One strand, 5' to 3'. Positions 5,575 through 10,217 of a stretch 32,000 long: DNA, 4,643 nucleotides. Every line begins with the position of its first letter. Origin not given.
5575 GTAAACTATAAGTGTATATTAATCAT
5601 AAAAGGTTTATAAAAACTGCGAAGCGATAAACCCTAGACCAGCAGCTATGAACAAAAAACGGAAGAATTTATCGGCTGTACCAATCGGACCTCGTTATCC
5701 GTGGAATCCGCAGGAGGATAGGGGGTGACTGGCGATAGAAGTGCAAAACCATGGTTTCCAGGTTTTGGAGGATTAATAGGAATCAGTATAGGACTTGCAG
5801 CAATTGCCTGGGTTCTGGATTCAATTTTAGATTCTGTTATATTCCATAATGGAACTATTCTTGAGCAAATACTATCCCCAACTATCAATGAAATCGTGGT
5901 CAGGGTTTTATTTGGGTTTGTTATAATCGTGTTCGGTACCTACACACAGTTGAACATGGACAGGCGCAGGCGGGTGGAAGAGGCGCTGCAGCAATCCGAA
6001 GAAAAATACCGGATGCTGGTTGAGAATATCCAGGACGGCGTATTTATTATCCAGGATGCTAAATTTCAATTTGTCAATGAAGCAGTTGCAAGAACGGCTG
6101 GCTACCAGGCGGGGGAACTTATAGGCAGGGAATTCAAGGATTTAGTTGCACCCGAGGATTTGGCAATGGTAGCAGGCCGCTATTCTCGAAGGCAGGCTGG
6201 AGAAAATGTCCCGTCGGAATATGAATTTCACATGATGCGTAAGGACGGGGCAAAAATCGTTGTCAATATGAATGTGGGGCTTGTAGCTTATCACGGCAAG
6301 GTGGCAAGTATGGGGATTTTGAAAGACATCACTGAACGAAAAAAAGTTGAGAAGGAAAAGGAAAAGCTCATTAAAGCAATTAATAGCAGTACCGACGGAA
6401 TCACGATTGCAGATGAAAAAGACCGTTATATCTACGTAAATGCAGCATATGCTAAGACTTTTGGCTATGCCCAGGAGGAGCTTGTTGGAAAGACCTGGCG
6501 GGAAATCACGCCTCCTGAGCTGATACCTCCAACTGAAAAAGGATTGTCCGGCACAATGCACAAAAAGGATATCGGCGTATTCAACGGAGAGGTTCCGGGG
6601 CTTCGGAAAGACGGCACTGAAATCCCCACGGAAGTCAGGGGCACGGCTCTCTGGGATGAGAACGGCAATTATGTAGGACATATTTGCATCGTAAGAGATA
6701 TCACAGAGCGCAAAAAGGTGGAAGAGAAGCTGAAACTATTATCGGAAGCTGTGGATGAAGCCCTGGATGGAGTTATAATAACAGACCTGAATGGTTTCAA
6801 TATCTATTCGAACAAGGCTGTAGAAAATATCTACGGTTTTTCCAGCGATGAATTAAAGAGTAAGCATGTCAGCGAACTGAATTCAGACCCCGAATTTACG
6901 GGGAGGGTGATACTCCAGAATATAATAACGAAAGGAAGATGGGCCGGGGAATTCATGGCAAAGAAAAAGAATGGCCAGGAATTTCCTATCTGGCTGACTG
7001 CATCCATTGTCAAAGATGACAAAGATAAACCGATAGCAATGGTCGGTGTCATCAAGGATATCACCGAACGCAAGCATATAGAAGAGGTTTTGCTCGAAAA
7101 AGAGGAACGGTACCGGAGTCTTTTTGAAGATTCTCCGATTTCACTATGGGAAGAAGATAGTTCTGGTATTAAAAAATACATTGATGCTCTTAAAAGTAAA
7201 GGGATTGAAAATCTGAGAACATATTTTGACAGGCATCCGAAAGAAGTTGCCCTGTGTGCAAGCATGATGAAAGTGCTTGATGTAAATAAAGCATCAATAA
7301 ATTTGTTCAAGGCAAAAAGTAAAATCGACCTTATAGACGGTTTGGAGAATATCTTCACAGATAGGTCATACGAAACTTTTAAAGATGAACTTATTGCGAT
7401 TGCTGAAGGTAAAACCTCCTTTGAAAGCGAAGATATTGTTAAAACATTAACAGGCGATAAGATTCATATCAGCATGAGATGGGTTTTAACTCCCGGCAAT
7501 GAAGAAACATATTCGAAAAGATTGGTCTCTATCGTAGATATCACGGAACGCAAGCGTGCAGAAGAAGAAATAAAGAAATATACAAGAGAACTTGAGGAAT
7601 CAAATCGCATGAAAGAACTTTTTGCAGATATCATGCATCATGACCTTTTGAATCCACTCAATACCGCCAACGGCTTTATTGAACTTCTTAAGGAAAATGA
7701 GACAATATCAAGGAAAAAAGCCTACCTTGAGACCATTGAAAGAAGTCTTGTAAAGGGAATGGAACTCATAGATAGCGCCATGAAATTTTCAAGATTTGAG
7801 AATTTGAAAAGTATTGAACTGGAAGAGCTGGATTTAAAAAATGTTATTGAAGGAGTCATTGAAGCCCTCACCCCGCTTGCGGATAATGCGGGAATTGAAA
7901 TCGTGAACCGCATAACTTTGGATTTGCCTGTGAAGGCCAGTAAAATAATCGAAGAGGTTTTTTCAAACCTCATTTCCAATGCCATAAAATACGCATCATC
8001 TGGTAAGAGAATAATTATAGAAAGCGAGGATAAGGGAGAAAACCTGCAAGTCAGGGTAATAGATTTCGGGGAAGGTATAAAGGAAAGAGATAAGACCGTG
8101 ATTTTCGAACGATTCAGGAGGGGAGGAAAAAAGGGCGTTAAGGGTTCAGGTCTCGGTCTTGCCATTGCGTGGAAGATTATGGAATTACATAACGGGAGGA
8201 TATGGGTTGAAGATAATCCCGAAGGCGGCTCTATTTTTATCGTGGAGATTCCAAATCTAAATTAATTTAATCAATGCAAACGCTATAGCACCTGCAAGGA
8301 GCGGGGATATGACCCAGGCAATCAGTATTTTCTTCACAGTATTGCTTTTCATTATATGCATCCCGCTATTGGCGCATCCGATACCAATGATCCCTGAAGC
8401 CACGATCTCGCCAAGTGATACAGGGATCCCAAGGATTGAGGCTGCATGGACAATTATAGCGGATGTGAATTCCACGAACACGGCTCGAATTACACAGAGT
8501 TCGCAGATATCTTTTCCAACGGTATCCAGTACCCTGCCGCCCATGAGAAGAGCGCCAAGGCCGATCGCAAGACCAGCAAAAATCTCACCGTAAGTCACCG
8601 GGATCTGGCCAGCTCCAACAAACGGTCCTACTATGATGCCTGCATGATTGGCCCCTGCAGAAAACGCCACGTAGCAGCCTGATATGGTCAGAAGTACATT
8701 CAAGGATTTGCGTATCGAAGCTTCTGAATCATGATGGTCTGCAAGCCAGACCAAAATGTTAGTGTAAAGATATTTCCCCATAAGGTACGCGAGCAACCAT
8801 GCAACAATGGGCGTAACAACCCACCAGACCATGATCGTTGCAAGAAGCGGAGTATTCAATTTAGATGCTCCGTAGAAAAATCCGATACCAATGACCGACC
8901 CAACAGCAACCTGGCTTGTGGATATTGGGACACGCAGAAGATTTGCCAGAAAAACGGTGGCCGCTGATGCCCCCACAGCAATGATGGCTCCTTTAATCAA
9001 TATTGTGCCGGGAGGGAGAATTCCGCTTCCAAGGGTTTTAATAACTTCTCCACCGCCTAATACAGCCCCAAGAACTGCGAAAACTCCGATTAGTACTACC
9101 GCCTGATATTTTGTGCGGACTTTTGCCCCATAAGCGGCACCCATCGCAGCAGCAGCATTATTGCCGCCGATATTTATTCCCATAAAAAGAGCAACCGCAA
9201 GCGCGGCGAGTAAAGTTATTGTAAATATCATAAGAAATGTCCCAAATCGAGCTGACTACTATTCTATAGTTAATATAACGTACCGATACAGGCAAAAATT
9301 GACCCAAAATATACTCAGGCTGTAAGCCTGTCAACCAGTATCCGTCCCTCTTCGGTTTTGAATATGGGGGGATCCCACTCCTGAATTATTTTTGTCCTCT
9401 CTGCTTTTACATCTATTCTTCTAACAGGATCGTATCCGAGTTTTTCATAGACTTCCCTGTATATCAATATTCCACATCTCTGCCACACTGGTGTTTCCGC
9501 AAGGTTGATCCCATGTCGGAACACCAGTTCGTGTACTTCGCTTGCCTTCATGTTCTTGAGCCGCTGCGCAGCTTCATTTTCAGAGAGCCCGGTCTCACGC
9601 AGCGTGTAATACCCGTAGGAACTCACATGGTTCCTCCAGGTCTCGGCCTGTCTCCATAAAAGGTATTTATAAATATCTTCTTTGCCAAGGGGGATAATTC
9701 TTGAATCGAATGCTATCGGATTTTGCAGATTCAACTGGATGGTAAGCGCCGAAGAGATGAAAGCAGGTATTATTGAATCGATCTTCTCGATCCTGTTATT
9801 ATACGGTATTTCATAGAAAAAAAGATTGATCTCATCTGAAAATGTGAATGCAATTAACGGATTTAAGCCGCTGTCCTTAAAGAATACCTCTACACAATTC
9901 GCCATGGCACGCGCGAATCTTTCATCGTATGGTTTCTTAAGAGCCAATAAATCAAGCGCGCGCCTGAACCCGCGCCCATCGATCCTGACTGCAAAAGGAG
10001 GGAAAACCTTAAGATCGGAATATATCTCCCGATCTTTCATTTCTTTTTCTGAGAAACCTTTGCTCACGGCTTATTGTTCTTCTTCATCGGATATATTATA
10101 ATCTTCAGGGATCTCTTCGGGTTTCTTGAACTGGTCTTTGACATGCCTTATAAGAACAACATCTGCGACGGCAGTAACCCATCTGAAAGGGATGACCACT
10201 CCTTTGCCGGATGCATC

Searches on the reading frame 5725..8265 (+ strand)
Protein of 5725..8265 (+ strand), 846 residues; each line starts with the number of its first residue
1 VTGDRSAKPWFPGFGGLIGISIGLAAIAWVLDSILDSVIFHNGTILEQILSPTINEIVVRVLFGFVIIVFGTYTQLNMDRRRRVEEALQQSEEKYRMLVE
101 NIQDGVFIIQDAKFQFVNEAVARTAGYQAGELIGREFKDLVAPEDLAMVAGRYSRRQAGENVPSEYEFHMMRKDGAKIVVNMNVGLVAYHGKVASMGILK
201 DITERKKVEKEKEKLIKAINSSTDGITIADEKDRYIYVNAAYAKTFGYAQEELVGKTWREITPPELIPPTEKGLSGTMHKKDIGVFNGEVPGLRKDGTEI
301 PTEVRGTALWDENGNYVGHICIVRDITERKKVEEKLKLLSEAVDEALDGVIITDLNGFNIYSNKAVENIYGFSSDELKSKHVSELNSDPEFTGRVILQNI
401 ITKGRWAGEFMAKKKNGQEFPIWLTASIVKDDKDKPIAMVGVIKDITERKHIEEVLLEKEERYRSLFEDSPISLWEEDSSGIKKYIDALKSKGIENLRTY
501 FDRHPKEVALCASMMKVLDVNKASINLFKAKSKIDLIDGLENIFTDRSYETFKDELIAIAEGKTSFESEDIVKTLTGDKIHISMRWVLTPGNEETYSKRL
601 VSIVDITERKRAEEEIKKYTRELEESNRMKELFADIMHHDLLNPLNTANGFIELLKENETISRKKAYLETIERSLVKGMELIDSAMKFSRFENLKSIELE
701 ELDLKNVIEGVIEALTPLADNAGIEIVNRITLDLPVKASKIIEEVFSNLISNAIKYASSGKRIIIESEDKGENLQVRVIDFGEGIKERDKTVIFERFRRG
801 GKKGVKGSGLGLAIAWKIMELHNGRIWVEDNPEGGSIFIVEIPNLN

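Call 45: search_protein_families(library=pfam, proteins=[window:5725-8265:+], max_evalue=0.00001)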
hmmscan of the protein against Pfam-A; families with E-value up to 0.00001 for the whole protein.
window:5725-8265:+ (846 aa): 7 families
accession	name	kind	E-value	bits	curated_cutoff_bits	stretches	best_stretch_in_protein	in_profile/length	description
PF13426.13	PAS_9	-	1.2e-50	170.5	27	3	224-328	2-103/103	PAS domain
PF00989.32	PAS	-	4.7e-36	123.7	22.6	3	218-326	6-113/113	PAS fold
PF08448.16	PAS_4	-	1e-32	113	23.1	1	220-330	2-109/110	PAS fold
PF08447.18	PAS_3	-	1e-30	106.3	25.6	3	236-322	2-88/89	PAS fold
PF02518.31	HATPase_c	-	7.8e-24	84.7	26.4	1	741-843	5-108/111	Histidine kinase-, DNA gyrase B-, and HSP90-like ATPase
PF13188.13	PAS_8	-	4.4e-22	77.6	21.8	2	93-143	1-53/65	PAS domain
PF00512.31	HisKA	-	3.2e-09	37.2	26.9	1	630-693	2-65/66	His Kinase A (phospho-acceptor) domain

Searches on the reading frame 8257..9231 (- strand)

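Call 45: search_protein_families(library=pfam, proteins=[window:8257-9231:-], max_evalue=0.00001)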
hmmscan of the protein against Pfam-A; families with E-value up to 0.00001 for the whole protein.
window:8257-9231:- (324 aa): 1 family
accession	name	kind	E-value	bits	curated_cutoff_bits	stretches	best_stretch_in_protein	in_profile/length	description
PF01384.25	PHO4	-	4.8e-53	180.8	33.7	1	21-317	1-350/350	Phosphate transporter family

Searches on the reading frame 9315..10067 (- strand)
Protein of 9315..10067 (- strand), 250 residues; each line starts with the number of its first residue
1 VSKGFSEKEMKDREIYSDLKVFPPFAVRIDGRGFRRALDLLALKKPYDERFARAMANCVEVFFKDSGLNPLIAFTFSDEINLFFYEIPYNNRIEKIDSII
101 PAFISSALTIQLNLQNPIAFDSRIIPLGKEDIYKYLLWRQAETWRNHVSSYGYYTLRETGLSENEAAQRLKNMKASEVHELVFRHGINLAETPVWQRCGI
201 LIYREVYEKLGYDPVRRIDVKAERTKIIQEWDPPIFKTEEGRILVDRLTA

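Call 45: search_protein_families(library=pfam, proteins=[window:9315-10067:-], max_evalue=0.00001)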
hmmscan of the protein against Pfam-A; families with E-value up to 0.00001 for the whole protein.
window:9315-10067:- (250 aa): 2 families
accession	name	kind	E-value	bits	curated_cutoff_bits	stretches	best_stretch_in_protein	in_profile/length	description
PF04446.17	Thg1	-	1.5e-20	73.9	29.2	1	9-126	3-128/130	tRNAHis guanylyltransferase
PF14413.11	Thg1C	-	1.1e-07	32.5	26.3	1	132-209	3-82/116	Thg1 C terminal domain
